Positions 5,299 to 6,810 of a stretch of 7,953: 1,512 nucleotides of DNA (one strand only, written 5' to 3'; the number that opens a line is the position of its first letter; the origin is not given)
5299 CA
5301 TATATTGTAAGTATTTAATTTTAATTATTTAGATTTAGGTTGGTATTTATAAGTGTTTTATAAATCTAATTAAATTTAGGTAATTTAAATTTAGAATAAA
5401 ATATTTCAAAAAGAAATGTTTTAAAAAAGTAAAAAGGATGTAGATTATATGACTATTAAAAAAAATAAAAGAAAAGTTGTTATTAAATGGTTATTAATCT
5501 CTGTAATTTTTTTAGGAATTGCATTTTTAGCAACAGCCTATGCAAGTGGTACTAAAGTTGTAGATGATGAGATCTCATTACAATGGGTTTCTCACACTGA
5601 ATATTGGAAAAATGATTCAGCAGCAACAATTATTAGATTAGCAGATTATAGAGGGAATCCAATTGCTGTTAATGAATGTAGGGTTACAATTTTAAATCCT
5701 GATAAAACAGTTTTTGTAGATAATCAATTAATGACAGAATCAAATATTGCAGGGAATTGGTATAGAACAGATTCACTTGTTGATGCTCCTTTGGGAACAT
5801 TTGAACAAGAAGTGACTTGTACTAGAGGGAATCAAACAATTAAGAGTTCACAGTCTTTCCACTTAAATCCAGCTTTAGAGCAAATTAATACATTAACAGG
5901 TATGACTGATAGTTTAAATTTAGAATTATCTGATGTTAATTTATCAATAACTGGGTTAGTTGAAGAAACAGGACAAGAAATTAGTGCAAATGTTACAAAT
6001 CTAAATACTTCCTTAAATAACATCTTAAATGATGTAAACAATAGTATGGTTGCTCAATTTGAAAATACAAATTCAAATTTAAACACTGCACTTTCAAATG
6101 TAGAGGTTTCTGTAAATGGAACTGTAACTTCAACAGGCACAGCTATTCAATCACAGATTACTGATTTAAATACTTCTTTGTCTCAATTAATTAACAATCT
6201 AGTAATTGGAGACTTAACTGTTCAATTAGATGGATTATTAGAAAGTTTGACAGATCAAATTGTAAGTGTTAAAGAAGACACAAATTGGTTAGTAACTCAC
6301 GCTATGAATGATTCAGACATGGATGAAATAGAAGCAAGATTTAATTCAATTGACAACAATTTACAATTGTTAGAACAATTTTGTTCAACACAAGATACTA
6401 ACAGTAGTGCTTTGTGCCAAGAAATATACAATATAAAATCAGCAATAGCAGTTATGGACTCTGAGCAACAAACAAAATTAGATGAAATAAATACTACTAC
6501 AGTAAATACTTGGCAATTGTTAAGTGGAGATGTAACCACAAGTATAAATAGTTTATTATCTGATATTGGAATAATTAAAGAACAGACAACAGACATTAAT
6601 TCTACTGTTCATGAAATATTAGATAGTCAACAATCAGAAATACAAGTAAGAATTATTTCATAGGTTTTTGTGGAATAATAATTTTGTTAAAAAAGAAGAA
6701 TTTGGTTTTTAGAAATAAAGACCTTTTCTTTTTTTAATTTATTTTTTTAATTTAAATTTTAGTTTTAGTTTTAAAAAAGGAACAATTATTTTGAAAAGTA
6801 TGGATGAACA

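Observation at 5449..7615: Tandem paralogous pair of fibrous envelope proteins with no recognisable family; candidate surface or cell-contact structure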

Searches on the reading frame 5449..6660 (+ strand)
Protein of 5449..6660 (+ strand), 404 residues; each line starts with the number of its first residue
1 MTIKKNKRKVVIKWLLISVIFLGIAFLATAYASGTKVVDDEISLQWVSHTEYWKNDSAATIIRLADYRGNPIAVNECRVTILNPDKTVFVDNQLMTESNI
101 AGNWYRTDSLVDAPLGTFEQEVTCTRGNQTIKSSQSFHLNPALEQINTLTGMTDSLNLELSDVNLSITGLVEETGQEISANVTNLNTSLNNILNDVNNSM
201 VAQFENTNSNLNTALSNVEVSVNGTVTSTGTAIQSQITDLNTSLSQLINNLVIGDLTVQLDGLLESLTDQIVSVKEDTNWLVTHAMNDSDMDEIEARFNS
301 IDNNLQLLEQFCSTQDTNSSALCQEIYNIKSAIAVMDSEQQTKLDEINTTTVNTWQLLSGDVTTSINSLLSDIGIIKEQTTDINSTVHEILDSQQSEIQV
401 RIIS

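Call 4: search_protein_families(library=pfam, proteins=[window:5449-6660:+], max_evalue=1)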
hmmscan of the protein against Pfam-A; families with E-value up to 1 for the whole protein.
window:5449-6660:+ (404 aa): 12 families
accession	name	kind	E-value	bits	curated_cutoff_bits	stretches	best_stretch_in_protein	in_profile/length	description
PF04513.17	Baculo_PEP_C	-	1e-05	26.1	38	2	132-222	11-108/140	Baculovirus polyhedron envelope protein, PEP, C terminus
PF01442.23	Apolipoprotein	-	1.3e-05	25.4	90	1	151-251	81-181/190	Apolipoprotein A1/A4/E domain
PF05008.21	V-SNARE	-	0.1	13.5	25.9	1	176-250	13-87/92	Vesicle transport v-SNARE protein N-terminus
PF20403.5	DUF6693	-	0.12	13.1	31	1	10-37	14-41/104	Family of unknown function (DUF6693)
PF05043.19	Mga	-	0.15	13.1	21.1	0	289-327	3-41/87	Mga helix-turn-helix domain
PF01923.23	Cob_adeno_trans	-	0.19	12.2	24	0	263-324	61-125/171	Cobalamin adenosyltransferase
PF19191.5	HEF_HK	-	0.27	12.2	24.1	0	278-310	28-60/67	HEF_HK domain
PF04201.20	TPD52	-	0.41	11.4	25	0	118-200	16-102/108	Tumour protein D52 family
PF08581.15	Tup_N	-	0.46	11.3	28.7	0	351-399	19-67/77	Tup N-terminal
PF01843.25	DIL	-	0.68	10.5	24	0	301-359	33-90/105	DIL domain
PF09304.16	Cortex-I_coil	-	0.7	10.6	60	0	292-343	5-56/107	Cortexillin coiled-coil region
PF15035.11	Rootletin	-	0.74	10.2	36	0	283-351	114-184/188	Ciliary rootlet component, centrosome cohesion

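Call 6: find_homologous_proteins(query=window:5449-6660:+)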
Query window:5449-6660:+ (404 aa): 65 proteins with E <= 0.001 among 4640 candidates.
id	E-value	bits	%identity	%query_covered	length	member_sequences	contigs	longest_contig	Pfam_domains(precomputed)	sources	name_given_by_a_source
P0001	1.8e-248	841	100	100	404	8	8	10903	PF04513.18,PF01442.24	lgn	-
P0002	1.3e-181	621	60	64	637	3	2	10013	PF04513.18,PF01442.24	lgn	-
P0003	4.1e-181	620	50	75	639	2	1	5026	PF04513.18,PF01442.24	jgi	-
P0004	5.4e-181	619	60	61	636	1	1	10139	PF04513.18,PF01442.24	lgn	-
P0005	9.3e-172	589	39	97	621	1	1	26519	PF04513.18,PF01442.24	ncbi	-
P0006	3.0e-171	587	55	61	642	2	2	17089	PF04513.18,PF01442.24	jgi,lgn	-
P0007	1.8e-159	549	51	61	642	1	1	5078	PF04513.18,PF01442.24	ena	-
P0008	1.9e-158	545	53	60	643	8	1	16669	PF04513.18,PF01442.24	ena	-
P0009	3.6e-155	534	45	75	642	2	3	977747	PF04513.18,PF01442.24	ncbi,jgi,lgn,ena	-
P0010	2.8e-148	512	52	60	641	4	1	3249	PF04513.18,PF01442.24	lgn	-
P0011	1.0e-145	503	59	98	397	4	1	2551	-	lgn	-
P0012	1.0e-131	457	56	100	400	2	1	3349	PF01442.24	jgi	-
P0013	2.1e-123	430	77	63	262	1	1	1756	-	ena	-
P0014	3.2e-122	426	52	100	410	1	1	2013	PF04513.18,PF01442.24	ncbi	-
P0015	5.1e-121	422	46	67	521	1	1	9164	PF01442.24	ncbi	-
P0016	1.3e-120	421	47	61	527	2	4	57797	PF01442.24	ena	-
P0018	4.4e-119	416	45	62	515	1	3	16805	PF04513.18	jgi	jgi:hypothetical protein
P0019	7.1e-118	412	52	56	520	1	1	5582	PF01442.24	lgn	-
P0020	2.4e-108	380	46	66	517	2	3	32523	PF04513.18,PF01442.24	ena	-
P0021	1.3e-107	378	46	100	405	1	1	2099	PF01442.24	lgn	-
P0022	3.3e-107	377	43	69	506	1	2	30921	PF04513.18,PF01442.24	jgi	-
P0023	6.4e-107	376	36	94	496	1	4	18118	PF04513.18,PF01442.24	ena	-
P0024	9.9e-107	375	37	98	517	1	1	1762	PF04513.18,PF01442.24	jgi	-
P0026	1.7e-104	368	37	95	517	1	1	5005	PF04513.18,PF28217.1,PF01442.24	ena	-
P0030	2.6e-101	357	45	98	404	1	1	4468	PF01442.24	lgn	-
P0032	1.4e-98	348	39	92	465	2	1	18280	PF04513.18,PF28217.1,PF01442.24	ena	-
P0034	2.6e-93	331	43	62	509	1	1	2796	PF04513.18,PF01442.24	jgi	jgi:UDP-N-acetylglucosamine transferase subunit ALG13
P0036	6.2e-89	317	44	94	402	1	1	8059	PF04513.18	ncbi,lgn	-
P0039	3.7e-87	311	36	67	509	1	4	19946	PF04513.18,PF28217.1,PF01442.24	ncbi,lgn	-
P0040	4.4e-87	311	39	73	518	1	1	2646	PF04513.18,PF28217.1,PF01442.24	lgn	-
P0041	6.3e-87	310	42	56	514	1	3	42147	PF01442.24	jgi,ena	-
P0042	1.7e-86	309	37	73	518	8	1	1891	PF04513.18,PF28217.1,PF01442.24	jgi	-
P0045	1.0e-85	306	44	63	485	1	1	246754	PF04513.18,PF01442.24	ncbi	-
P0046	6.9e-83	297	35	94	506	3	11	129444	PF04513.18,PF01442.24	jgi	-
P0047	8.3e-82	293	35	91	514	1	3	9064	PF04513.18,PF01442.24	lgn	-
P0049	6.8e-81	290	32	95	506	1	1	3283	PF04513.18,PF01442.24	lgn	-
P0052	7.8e-78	280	29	96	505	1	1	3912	PF01442.24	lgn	-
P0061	4.2e-68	248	35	71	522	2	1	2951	PF01442.24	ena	-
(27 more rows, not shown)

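Call 7: search_solved_structures(query=window:5449-6660:+, max_evalue=1)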
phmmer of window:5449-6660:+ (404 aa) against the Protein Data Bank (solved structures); distinct sequences matched with E-value up to 1: 1.
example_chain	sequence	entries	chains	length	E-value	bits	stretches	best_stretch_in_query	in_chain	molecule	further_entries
9io5_D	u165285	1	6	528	0.81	11.9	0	156-216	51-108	G1-ATPase subunit alpha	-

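Call 9: find_encoding_contigs(protein=P0001, flank=10000, max_places=4)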
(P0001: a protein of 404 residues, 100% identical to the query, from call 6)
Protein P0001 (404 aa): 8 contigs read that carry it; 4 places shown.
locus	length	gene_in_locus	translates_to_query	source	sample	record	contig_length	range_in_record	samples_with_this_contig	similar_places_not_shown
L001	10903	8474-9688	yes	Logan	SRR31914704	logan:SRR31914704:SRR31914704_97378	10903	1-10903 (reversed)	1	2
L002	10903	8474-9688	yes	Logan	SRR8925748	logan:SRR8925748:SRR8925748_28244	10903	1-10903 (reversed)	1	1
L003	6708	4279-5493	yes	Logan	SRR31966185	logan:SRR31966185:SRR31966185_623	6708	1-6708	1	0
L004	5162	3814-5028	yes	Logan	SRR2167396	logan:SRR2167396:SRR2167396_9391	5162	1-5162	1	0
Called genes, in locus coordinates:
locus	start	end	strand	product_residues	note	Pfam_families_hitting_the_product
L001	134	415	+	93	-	-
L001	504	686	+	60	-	PF13396:PLDc_N (weak)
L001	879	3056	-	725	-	PF09826:Beta_propel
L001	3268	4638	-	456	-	PF00437:T2SSE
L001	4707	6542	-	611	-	PF13522:GATase_6, PF13537:GATase_7, PF01380:SIS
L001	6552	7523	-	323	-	-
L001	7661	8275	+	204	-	PF13489:Methyltransf_23, PF07021:MetW (weak), PF13649:Methyltransf_25, PF13847:Methyltransf_31 (weak), PF08241:Methyltransf_11, PF08242:Methyltransf_12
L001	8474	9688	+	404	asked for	PF04513:Baculo_PEP_C (faint), PF01442:Apolipoprotein (faint)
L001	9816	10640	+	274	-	-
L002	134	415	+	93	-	-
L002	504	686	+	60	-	PF13396:PLDc_N (weak)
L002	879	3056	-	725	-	PF09826:Beta_propel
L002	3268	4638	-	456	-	PF00437:T2SSE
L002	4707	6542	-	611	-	PF13522:GATase_6, PF13537:GATase_7, PF01380:SIS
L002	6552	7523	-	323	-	-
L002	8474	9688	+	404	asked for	PF04513:Baculo_PEP_C (faint), PF01442:Apolipoprotein (faint)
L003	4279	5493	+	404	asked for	PF04513:Baculo_PEP_C (faint), PF01442:Apolipoprotein (faint)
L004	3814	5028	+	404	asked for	PF04513:Baculo_PEP_C (faint), PF01442:Apolipoprotein (faint)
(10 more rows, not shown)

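Call 10: find_encoding_contigs(protein=P0009, flank=10000, max_places=3)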
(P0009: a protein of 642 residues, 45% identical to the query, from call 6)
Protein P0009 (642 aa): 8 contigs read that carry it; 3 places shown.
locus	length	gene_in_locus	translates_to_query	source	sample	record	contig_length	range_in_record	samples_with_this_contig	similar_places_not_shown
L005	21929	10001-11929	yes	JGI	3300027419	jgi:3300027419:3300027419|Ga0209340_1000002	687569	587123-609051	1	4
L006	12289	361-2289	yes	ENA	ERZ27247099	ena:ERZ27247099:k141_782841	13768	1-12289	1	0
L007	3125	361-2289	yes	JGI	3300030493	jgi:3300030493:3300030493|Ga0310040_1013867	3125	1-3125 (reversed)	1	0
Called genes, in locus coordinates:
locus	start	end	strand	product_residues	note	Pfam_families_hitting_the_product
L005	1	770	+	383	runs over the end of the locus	PF02457:DAC, PF10635:DisA-linker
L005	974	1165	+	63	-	PF00313:CSD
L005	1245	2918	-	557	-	PF06418:CTP_synth_N, PF07722:Peptidase_C26 (faint), PF00117:GATase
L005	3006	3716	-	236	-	PF06210:DUF1003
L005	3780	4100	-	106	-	PF03013:Pyr_excise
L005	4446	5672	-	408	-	PF12704:MacB_PCD, PF02687:FtsX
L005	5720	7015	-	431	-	-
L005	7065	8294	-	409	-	PF12704:MacB_PCD, PF02687:FtsX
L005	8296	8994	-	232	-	PF00005:ABC_tran, PF02463:SMC_N (faint)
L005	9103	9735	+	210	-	PF03848:TehB (weak), PF13489:Methyltransf_23, PF13847:Methyltransf_31, PF08241:Methyltransf_11, PF08242:Methyltransf_12 (weak), PF13649:Methyltransf_25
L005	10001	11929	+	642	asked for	PF04513:Baculo_PEP_C (faint), PF01442:Apolipoprotein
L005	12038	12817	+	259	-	-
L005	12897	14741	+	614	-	PF13401:AAA_22 (faint), PF00437:T2SSE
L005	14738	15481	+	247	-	-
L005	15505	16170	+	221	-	-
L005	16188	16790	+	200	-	PF09335:VTT_dom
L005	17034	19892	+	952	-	PF00133:tRNA-synt_1, PF09334:tRNA-synt_1g (weak), PF08264:Anticodon_1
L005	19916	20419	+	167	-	PF24034:DUF7343, PF01047:MarR (weak)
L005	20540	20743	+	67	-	PF00403:HMA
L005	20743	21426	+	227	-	-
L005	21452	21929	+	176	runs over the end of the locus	PF13473:Cupredoxin_1 (weak)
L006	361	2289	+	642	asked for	PF04513:Baculo_PEP_C (faint), PF01442:Apolipoprotein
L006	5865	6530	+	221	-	-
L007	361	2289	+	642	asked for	PF04513:Baculo_PEP_C (faint), PF01442:Apolipoprotein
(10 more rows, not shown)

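Call 13: search_protein_families(library=pfam, proteins=[P0026, P0009], max_evalue=0.1)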
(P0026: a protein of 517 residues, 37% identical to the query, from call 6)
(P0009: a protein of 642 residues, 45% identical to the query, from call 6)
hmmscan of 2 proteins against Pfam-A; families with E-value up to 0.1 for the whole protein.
P0026 (517 aa): 5 families
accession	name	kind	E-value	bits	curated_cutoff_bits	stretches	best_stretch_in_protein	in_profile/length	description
PF01442.23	Apolipoprotein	-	1.9e-14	54.2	90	2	172-372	2-188/190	Apolipoprotein A1/A4/E domain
PF04513.17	Baculo_PEP_C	-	3e-08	34.3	38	1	210-274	16-83/140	Baculovirus polyhedron envelope protein, PEP, C terminus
PF17703.6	C19orf84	-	0.00085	19.5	40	1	282-349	6-70/200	piRNA-mediated silencing protein C19orf84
PF01923.23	Cob_adeno_trans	-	0.00098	19.7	24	1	341-438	22-126/171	Cobalamin adenosyltransferase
PF24850.1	CC_BshC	-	0.084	13.2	27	0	160-267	11-115/159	Bacillithiol biosynthesis BshC, C-terminal coiled-coil domain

P0009 (642 aa): 5 families
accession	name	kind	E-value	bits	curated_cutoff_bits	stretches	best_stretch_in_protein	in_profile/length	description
PF01442.23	Apolipoprotein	-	1.1e-16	61.6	90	3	297-512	4-188/190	Apolipoprotein A1/A4/E domain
PF04513.17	Baculo_PEP_C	-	6.5e-11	42.9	38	3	270-365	19-109/140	Baculovirus polyhedron envelope protein, PEP, C terminus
PF11101.13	DUF2884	-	0.0028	17.8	30.6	1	206-348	68-196/228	Protein of unknown function (DUF2884)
PF07464.16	ApoLp-III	-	0.022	15.4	36.3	0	146-254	21-128/146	Apolipophorin-III precursor (apoLp-III)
PF22638.1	FlgK_D1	-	0.076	13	28.6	1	191-286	3-97/233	Flagellar hook-associated protein FlgK helical domain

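Call 14: search_protein_families(library=ncbifam, proteins=[window:5449-6660:+, P0009], max_evalue=0.1)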
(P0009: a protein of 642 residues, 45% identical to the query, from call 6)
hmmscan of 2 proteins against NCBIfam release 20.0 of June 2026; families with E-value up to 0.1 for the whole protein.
window:5449-6660:+ (404 aa): 1 family
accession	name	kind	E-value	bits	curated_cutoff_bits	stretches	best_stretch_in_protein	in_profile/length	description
TIGR01837.1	PHA_granule_1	subfamily_domain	0.04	14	94.7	0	335-380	52-97/118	poly(hydroxyalkanoate) granule-associated protein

P0009 (642 aa): 2 families
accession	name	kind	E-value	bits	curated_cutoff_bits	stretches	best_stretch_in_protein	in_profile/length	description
NF035934.1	ESAT6_2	subfamily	0.0012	19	100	0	160-221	4-64/96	pore-forming ESAT-6 family protein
NF033914.0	antiphage_ZorA_1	subfamily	0.05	11.9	190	0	181-511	247-557/619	anti-phage ZorAB system protein ZorA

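Call 34: predict_structure(alignment_id=A2)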
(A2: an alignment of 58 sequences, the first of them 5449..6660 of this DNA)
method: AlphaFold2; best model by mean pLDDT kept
length: 404 residues; sequences in the alignment: 58
mean_pLDDT: 77.5   pTM: 0.54
mean pLDDT of the five models: 77.5, 73.8, 73.4, 71.8, 71.7
residues with pLDDT >= 90: 72; 70-90: 236; 50-70: 71; < 50: 25
segments of 3 or more residues with pLDDT < 50: 374-388, 397-403
pLDDT, mean of each block of 10 residues (from residue 1): 70 93 90 79 71 83 84 95 96 93 91 92 94 88 66 62 82 84 73 77 81 80 73 73 72 72 80 82 70 87 89 82 82 79 63 65 75 49 46 52 44
secondary structure, 60 per line:
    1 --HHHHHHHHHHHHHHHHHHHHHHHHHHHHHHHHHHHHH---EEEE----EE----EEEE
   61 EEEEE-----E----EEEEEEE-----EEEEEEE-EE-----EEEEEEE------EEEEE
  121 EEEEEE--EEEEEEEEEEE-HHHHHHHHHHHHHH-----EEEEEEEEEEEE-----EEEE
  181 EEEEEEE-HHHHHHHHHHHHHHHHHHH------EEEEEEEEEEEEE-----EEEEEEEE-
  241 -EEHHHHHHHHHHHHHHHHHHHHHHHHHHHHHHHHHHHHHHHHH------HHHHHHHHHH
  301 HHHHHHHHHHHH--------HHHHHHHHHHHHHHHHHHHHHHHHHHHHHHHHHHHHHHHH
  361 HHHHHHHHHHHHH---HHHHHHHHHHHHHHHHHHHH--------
elements in order: H3-39 E43-46 E57-65 E76-82 E88-94 E103-109 E116-126 E129-139 H141-154 E160-171 E177-187 H189-207 E214-226 E232-239 H244-284 H291-312 H321-373 H377-396

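Call 37: fold_search(model_id=the predicted structure, library=pdb)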
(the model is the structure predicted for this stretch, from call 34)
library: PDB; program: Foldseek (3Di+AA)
matches with E <= 10: 1615; with E <= 0.001: 60
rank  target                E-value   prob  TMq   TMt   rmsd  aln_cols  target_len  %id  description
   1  8uin_G                4.7e-06  1.00  0.20  0.13  20.6       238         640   13  Structure of the C3bBb-albicin complex (released 2024-05-08)
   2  7zgj_A                6.2e-06  1.00  0.20  0.13  21.2       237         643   12  Trypanosoma brucei gambiense ISG65 in complex with human complement component C3 (released 2023-04-05)
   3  8ovb_A                6.6e-06  1.00  0.20  0.13  21.2       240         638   12  Human Complement C3b in complex with Trypanosoma brucei ISG65. (released 2024-02-14)
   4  9qk2_F                6.6e-06  1.00  0.20  0.13  19.3       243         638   12  Structure of the Complement classical and lectin pathway C3 convertase in complex with substrate C3 (released 2025-12-24)
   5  2wii_A                9.7e-06  1.00  0.20  0.13  20.7       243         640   12  Complement C3b in complex with factor H domains 1-4 (released 2009-06-09)
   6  3t4a_A                1.3e-05  1.00  0.20  0.13  22.1       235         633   11  Structure of a truncated form of Staphylococcal Complement Inhibitor B bound to human C3c at 3.4 Angstrom resolution (released 2011-11-23)
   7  8cem_F                1.7e-05  1.00  0.21  0.14  20.5       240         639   14  Structure of bovine native C3, re-refinement (released 2023-04-05)
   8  2qki_A                1.8e-05  1.00  0.20  0.13  21.8       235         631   12  Human C3c in complex with the inhibitor compstatin (released 2007-08-14)
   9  8eok_G                2.0e-05  1.00  0.21  0.14  19.8       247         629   12  Structure of the C3bB proconvertase in complex with lufaxin and factor Xa (released 2023-08-30)
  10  8uin_A                2.8e-05  1.00  0.20  0.13  20.8       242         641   12  Structure of the C3bBb-albicin complex (released 2024-05-08)
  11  9u61_C                2.9e-05  1.00  0.20  0.13  18.5       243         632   12  CP/MBL pathways C3 convertase C4b2a and C3 complex (released 2026-01-14)
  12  2win_A                3.3e-05  1.00  0.21  0.14  21.2       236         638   12  C3 convertase (C3bBb) stabilized by SCIN (released 2009-06-09)
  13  8s80_B                3.8e-05  1.00  0.18  0.32  16.5       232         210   11  Domains 4 and 5 of Sap S-layer protein from Bacillus anthracis (released 2024-11-20)
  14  6ru5_A                4.1e-05  1.00  0.20  0.13  21.1       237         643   14  human complement C3 in complex with the hC3Nb1 nanobody (released 2019-08-21)
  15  9sv8_B                4.5e-05  1.00  0.20  0.14  20.6       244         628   12  Herpes simplex virus 2 delta28-73 glycoprotein C ectodomain in complex with C3b (released 2025-12-10)
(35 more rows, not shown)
